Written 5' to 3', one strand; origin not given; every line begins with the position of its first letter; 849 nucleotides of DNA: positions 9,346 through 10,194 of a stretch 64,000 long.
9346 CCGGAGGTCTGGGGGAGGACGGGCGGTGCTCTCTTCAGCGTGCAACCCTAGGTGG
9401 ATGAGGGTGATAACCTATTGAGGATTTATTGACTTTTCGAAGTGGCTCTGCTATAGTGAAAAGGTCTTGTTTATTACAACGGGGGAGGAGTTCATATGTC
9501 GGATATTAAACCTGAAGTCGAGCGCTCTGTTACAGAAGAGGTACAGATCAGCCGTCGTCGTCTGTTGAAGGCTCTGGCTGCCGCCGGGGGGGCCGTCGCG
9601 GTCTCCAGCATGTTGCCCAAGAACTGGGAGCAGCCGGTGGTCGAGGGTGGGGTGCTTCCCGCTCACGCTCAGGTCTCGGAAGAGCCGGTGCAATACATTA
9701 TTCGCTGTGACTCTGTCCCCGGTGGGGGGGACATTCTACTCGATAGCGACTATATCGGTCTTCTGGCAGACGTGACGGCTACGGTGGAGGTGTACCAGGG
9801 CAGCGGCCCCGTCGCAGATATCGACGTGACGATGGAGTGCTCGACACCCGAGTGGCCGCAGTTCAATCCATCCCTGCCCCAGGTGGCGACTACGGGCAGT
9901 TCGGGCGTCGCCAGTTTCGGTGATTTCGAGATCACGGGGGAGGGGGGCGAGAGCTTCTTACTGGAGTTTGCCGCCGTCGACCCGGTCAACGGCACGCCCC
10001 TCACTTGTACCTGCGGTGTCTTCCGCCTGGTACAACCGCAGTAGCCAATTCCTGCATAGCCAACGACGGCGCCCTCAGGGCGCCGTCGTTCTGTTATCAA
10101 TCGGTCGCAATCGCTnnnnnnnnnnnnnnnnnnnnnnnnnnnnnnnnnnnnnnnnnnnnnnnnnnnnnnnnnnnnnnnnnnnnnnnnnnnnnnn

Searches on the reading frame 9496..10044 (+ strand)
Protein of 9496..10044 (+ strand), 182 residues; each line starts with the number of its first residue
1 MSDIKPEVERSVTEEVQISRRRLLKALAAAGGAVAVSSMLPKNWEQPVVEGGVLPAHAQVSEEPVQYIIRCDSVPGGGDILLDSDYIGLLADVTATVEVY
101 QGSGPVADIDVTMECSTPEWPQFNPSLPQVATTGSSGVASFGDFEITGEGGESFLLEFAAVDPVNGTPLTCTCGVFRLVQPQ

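Call 3: search_protein_families(library=pfam, proteins=[window:9496-10044:+], max_evalue=0.01)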
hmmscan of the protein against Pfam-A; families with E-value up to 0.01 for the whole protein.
window:9496-10044:+ (182 aa): 1 family
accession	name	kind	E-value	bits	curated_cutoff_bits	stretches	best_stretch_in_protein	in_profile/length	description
PF10518.14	TAT_signal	-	0.00022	21.4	22.7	1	17-36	1-20/21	TAT (twin-arginine translocation) pathway signal sequence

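Call 8: search_protein_families(library=ncbifam, proteins=[window:9496-10044:+], max_evalue=0.01)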
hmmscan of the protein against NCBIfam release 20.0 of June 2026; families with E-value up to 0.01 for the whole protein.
window:9496-10044:+ (182 aa): 1 family
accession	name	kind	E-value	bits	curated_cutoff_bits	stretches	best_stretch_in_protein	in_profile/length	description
TIGR01409.1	TAT_signal_seq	domain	1.4e-05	25.2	16.7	1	18-41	1-24/29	twin-arginine translocation signal domain-containing protein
